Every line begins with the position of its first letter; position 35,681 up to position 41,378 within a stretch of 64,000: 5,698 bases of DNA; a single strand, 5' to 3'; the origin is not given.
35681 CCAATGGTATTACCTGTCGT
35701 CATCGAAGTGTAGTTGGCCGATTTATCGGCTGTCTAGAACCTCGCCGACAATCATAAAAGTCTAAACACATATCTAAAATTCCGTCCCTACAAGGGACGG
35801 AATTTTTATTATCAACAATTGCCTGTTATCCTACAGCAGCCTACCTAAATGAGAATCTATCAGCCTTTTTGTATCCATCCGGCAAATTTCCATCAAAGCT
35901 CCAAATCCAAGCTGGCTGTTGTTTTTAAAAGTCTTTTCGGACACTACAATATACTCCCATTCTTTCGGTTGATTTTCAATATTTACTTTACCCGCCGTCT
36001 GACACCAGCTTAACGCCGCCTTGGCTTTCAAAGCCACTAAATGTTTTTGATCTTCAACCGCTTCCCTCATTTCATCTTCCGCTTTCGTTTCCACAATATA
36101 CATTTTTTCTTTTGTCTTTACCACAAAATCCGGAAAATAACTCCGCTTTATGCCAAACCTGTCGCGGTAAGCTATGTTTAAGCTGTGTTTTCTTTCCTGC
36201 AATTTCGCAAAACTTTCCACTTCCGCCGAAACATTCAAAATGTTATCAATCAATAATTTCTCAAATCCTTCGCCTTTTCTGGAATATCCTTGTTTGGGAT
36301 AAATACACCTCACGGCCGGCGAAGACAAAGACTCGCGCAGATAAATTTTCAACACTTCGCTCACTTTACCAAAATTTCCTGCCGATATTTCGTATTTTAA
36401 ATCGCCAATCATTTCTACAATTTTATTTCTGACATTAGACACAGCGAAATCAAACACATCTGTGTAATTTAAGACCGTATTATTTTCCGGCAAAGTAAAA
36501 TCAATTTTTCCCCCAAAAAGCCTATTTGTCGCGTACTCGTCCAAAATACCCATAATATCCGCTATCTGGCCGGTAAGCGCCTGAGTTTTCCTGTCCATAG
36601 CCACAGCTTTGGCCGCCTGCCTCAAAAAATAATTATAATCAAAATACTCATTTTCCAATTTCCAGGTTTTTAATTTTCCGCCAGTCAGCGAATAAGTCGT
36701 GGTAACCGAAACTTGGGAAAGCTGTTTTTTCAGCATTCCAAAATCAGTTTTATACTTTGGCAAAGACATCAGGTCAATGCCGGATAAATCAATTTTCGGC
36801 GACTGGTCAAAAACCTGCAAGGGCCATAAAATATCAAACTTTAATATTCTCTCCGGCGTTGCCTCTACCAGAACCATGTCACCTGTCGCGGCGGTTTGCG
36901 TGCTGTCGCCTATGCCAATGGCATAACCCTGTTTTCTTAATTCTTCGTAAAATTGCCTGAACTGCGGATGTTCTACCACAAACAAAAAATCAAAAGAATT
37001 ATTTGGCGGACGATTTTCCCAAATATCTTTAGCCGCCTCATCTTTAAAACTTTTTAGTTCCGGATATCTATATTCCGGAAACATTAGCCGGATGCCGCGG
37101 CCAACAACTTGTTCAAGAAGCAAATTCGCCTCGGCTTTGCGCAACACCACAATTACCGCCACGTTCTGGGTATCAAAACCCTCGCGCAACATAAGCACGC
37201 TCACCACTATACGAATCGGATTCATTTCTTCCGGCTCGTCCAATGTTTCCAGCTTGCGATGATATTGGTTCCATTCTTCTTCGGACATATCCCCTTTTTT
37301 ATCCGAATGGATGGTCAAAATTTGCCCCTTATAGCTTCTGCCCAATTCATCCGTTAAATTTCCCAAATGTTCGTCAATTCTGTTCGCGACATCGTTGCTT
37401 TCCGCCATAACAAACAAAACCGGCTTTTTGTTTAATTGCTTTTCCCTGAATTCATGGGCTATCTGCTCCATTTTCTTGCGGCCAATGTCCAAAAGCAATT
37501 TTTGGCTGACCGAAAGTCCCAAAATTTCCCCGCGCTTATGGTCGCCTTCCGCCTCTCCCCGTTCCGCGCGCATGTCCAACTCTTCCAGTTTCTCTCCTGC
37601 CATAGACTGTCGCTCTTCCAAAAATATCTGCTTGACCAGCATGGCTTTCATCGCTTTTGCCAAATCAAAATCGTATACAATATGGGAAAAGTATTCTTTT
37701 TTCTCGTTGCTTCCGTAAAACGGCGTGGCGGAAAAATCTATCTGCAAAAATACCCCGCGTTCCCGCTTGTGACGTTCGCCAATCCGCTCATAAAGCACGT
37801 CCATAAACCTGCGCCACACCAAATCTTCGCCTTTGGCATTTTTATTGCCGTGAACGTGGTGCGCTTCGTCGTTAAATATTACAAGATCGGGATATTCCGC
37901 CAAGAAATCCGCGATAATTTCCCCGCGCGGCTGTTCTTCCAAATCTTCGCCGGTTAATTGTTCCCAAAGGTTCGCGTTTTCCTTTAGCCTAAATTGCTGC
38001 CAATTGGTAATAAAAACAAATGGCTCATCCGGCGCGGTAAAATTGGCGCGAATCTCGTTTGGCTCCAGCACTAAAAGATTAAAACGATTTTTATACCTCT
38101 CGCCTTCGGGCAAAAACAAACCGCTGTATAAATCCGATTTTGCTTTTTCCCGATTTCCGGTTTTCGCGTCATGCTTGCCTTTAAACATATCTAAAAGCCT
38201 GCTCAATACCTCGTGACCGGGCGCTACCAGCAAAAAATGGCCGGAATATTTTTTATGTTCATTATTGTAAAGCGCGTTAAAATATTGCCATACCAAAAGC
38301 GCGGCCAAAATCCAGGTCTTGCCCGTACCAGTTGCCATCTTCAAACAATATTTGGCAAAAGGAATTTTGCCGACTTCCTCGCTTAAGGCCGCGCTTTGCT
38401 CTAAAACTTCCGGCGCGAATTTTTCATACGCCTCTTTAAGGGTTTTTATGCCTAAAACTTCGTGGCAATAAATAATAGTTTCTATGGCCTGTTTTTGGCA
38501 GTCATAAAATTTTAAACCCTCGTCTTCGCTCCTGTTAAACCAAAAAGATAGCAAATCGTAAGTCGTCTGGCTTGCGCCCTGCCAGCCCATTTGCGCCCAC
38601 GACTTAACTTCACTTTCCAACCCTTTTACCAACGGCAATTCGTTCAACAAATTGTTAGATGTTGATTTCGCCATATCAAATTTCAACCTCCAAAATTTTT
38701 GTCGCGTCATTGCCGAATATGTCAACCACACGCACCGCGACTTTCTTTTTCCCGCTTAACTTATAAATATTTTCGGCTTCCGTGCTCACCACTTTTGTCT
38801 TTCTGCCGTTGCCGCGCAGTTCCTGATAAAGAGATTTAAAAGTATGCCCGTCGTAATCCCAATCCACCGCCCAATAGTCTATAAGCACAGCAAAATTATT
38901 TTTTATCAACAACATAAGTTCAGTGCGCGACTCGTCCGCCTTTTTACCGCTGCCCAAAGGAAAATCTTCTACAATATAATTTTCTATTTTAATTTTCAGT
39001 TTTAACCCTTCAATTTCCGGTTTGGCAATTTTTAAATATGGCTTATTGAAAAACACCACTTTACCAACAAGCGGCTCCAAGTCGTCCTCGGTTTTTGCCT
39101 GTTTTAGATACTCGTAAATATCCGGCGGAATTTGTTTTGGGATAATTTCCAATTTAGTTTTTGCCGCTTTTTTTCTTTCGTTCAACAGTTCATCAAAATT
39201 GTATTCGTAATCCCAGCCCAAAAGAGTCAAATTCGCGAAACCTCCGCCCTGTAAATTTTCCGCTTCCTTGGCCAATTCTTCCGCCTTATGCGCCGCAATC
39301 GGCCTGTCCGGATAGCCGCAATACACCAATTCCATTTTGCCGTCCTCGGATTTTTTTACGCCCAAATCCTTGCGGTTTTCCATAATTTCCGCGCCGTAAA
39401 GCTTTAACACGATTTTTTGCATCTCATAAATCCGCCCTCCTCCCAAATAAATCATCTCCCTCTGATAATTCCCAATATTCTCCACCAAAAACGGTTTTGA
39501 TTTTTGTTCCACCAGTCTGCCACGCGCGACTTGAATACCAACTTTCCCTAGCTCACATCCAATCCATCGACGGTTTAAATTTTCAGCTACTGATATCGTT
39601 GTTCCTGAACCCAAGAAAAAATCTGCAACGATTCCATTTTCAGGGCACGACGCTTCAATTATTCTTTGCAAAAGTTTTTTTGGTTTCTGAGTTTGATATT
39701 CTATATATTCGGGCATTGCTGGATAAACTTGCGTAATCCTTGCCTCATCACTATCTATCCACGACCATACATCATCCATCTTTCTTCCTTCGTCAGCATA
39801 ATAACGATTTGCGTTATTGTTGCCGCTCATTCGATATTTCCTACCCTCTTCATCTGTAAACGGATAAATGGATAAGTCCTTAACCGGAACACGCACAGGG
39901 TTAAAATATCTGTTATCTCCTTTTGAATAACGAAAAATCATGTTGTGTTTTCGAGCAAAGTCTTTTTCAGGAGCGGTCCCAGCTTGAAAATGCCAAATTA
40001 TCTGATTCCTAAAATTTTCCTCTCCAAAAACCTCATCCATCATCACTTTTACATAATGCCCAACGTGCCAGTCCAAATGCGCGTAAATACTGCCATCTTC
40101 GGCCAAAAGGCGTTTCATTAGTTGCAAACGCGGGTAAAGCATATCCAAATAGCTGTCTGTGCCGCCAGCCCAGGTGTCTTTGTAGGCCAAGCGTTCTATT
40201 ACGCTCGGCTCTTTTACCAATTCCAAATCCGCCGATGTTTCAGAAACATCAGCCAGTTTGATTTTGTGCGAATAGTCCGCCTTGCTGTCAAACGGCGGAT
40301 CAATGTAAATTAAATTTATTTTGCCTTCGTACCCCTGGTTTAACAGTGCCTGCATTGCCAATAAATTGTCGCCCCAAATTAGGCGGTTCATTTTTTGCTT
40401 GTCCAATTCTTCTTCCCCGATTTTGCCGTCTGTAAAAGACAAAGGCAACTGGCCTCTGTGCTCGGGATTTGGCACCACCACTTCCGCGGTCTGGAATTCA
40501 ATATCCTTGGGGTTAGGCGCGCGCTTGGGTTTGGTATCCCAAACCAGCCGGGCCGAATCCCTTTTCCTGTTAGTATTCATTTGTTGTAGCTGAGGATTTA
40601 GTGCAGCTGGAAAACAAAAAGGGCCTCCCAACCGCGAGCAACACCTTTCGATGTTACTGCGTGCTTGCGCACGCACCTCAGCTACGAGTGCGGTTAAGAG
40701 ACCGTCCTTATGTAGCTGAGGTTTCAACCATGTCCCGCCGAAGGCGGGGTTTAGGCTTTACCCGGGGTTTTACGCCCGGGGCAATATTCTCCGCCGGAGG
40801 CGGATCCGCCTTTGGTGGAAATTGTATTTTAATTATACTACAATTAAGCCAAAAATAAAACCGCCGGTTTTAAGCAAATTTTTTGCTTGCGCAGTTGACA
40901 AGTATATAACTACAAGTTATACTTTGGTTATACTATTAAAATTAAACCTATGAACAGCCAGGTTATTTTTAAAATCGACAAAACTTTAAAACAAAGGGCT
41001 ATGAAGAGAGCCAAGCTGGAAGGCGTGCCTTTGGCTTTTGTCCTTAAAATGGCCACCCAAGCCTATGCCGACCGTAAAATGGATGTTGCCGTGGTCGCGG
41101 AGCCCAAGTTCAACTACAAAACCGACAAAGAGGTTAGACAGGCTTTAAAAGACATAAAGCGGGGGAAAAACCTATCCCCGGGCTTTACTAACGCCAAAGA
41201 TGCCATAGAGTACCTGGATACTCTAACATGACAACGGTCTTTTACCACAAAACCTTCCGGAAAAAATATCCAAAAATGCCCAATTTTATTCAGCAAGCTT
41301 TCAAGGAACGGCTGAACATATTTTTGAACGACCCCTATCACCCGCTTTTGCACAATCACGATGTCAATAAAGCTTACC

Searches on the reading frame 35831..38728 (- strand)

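Call 77: search_protein_families(library=pfam, proteins=[window:35831-38728:-], max_evalue=0.001)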
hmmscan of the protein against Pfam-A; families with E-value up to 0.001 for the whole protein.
window:35831-38728:- (965 aa): 2 families
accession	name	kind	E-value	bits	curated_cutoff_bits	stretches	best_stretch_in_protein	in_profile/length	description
PF04851.21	ResIII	-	6e-14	52.7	22.5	1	73-336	3-162/164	Type III restriction enzyme, res subunit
PF08722.17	Tn7_TnsA-like_N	-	2.5e-06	28.4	26.5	1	850-913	12-77/85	TnsA-like endonuclease N terminal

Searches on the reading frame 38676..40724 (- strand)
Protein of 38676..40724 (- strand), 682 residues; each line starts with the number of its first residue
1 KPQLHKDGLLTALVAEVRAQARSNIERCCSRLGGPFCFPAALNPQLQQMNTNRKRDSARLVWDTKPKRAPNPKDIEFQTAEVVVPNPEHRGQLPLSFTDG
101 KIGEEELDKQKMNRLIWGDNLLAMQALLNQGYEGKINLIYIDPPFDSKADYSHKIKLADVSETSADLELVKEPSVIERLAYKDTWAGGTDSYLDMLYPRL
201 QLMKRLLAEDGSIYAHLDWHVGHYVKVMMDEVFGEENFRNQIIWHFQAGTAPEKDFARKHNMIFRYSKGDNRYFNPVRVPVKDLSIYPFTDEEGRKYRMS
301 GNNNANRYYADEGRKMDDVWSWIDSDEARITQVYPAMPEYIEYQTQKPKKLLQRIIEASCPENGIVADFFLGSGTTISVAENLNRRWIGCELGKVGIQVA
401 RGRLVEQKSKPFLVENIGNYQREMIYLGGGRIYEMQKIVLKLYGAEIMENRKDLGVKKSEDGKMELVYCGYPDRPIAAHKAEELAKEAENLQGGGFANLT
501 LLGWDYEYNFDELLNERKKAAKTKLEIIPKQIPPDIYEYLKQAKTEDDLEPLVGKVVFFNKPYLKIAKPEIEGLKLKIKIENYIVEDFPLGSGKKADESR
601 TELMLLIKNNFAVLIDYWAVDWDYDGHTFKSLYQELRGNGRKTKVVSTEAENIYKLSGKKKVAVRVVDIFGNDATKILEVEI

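Call 77: search_protein_families(library=pfam, proteins=[window:38676-40724:-], max_evalue=0.001)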
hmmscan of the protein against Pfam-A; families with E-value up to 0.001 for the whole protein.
window:38676-40724:- (682 aa): 1 family
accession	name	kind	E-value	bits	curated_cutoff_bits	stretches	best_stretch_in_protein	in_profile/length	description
PF01555.25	N6_N4_Mtase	-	2.4e-43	149.1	26.7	1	136-395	1-214/221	DNA methylase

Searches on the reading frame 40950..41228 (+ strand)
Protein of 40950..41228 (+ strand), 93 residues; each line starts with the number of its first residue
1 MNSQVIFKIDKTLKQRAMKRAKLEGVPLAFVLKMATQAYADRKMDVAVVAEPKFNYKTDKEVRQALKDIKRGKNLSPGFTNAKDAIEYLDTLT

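Call 77: search_protein_families(library=pfam, proteins=[window:40950-41228:+], max_evalue=0.001)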
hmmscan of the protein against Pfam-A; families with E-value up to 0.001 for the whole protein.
window:40950-41228:+ (93 aa): 0 families

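Call 80: search_protein_families(library=padloc, proteins=[window:40950-41228:+], max_evalue=0.01)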
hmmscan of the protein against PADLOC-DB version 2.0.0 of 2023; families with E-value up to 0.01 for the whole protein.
window:40950-41228:+ (93 aa): 1 family
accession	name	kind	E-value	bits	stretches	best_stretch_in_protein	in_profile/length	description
PDLC01746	Cas1e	-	0.0098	13.7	0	25-75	66-116/161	-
